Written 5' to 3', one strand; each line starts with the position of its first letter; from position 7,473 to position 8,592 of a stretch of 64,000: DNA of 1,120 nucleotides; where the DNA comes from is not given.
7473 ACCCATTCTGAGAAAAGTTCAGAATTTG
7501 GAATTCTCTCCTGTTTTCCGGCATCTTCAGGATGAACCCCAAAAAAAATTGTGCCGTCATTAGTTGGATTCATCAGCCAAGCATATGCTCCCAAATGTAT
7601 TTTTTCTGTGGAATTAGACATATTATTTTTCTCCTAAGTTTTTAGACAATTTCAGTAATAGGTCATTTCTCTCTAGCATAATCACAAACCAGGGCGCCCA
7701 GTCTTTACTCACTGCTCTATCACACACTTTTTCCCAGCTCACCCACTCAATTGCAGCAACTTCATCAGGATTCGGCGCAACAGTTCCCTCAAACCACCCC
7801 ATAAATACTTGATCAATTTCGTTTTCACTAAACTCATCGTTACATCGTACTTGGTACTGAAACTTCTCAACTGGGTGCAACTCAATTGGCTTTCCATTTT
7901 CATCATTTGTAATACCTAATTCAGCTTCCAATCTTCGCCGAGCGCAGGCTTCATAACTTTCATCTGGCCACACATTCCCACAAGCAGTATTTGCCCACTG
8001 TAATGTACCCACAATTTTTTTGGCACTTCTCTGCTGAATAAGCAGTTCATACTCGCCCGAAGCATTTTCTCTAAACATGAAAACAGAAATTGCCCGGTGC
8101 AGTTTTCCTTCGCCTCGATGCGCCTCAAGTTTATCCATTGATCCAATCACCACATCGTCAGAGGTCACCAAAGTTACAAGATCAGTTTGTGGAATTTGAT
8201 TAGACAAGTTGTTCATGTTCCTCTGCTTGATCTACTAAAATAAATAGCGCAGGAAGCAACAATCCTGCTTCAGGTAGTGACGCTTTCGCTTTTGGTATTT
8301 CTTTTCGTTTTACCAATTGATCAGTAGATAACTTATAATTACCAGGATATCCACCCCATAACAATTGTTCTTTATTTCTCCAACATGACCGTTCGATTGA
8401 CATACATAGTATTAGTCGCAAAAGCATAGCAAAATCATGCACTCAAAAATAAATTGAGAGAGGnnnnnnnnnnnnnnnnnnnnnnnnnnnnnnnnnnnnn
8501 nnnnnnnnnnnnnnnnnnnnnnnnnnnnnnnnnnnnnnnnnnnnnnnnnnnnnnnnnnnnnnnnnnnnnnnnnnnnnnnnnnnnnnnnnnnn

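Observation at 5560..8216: Compact idi-nudix-ipk-uppS operon: archaeal-type terminal mevalonate step plus a Nudix hydrolase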

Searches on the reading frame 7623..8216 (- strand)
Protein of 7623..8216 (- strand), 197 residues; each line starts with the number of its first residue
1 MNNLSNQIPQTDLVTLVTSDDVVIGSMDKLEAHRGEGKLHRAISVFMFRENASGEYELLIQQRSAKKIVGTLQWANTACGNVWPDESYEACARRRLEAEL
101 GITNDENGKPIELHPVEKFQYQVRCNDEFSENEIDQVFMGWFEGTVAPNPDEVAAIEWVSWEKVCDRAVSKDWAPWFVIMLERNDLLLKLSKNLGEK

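Call 3: search_protein_families(library=pfam, proteins=[window:7623-8216:-], max_evalue=0.1)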
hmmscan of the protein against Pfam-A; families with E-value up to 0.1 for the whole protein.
window:7623-8216:- (197 aa): 2 families
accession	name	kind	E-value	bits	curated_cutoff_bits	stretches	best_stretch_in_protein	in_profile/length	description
PF00293.34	NUDIX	-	7.9e-20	71.7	21.1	1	39-176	2-133/134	NUDIX domain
PF14815.12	NUDIX_4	-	0.013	15.7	35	1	56-130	10-81/113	NUDIX domain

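Call 4: search_protein_families(library=ncbifam, proteins=[window:7623-8216:-], max_evalue=0.1)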
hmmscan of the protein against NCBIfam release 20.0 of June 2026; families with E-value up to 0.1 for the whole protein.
window:7623-8216:- (197 aa): 5 families
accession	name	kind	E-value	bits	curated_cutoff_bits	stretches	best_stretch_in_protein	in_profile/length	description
NF002995.0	PRK03759.1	equivalog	1e-37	129.6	127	1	8-185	3-173/185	isopentenyl-diphosphate Delta-isomerase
TIGR02150.1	IPP_isom_1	equivalog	1.7e-29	102.7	105.8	1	14-180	1-158/159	isopentenyl-diphosphate delta-isomerase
NF041653.1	Nud_hyd_Meth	equivalog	9.3e-08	32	300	1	13-169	1-142/170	Nudix hydrolase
NF011922.0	PRK15393.1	equivalog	3.2e-07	30.2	152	1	7-168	6-151/182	NUDIX hydrolase YfcD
NF006530.0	PRK08999.1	equivalog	0.035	13.2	245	1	56-113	18-73/315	Nudix family hydrolase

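Call 40: search_solved_structures(query=window:7623-8216:-, show_alignments=2, max_evalue=0.001)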
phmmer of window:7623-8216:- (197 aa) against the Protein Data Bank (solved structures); distinct sequences matched with E-value up to 0.001: 13.
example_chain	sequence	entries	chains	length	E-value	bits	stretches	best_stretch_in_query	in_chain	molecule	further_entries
2dho_A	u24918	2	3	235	1.3e-14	57.9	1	11-180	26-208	Isopentenyl-diphosphate delta-isomerase 1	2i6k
1i9a_A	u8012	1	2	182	2.7e-14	56.8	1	10-186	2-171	ISOPENTENYL-DIPHOSPHATE DELTA-ISOMERASE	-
1nfs_A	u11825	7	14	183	2.7e-14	56.8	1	10-186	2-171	ISOPENTENYL-DIPHOSPHATE DELTA-ISOMERASE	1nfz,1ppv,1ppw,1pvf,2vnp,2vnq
1x84_A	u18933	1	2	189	3e-14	56.6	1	10-186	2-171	Isopentenyl-diphosphate delta-isomerase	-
1hzt_A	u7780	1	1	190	3.1e-14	56.6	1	10-186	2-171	ISOPENTENYL DIPHOSPHATE DELTA-ISOMERASE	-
2icj_A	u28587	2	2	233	3.1e-14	56.6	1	11-180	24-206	Isopentenyl-diphosphate delta isomerase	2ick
2b2k_A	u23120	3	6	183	7e-14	55.4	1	10-186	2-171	Isopentenyl-diphosphate delta-isomerase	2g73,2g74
1x83_A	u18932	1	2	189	7.8e-14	55.3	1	10-186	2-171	Isopentenyl-diphosphate delta-isomerase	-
1r67_A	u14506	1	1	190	3.1e-13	53.3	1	10-186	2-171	Isopentenyl-diphosphate delta-isomerase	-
3hyq_A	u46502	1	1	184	4.7e-13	52.7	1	13-181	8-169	Isopentenyl-diphosphate Delta-isomerase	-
1ow2_A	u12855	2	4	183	5e-13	52.7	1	10-186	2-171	ISOPENTENYL-DIPHOSPHATE DELTA-ISOMERASE | ISOPENTENYL DIPHOSPHATE DELTA-ISOMERASE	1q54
1hx3_A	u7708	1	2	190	5.6e-13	52.5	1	10-186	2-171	ISOPENTENYL DIPHOSPHATE DELTA-ISOMERASE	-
2pny_A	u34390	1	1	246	2.3e-07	34.2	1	12-166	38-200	Isopentenyl-diphosphate Delta-isomerase 2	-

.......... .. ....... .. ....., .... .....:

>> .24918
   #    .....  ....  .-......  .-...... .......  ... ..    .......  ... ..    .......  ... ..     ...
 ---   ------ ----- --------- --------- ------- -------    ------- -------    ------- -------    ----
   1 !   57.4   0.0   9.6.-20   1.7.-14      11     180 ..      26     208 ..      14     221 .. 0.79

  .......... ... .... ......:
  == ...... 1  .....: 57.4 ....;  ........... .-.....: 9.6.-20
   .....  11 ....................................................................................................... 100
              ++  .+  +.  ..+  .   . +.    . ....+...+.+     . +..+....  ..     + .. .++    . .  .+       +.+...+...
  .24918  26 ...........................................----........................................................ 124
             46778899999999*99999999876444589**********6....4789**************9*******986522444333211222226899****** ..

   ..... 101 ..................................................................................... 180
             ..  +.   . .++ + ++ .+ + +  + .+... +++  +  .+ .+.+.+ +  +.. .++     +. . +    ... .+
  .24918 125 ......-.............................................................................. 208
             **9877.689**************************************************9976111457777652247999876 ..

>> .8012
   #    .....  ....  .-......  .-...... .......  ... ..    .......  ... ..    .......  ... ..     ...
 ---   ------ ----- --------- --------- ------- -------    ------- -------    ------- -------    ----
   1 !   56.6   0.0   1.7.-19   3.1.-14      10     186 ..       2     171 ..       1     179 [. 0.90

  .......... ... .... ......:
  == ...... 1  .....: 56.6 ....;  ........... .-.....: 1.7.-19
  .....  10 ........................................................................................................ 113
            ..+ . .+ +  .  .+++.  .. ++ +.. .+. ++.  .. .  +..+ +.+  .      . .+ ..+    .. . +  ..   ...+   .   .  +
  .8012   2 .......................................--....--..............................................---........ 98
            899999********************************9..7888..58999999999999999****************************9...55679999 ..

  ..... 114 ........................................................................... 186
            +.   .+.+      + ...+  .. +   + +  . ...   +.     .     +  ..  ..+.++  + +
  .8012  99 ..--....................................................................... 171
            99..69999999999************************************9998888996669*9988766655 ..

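Call 76: list_cluster_members(proteins=[P0006, P0001, window:7623-8216:-, window:5560-6273:-])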
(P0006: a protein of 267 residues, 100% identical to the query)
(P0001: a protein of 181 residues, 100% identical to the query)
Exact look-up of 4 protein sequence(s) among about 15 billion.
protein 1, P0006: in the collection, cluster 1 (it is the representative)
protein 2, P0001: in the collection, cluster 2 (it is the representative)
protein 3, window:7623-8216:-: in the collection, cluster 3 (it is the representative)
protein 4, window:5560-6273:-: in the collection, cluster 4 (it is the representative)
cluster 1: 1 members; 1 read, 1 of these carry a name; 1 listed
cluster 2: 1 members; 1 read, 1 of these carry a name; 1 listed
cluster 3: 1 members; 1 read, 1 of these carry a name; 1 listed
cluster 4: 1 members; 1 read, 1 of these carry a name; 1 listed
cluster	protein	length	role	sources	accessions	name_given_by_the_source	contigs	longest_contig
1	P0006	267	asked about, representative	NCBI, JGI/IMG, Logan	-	isopentenyl phosphate kinase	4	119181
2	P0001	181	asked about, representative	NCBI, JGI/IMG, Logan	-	8-oxo-dGTP pyrophosphatase MutT (NUDIX family)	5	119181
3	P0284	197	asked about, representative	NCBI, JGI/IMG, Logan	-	isopentenyl-diphosphate delta-isomerase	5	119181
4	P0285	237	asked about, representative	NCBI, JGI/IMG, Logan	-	undecaprenyl diphosphate synthase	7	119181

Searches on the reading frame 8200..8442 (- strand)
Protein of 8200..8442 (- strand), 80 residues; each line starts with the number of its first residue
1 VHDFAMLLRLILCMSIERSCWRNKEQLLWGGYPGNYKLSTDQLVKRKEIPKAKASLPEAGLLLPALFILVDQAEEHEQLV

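Call 63: search_protein_families(library=pfam, proteins=[window:8200-8442:-], max_evalue=0.01)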
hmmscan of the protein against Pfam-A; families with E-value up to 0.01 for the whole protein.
window:8200-8442:- (80 aa): 0 families
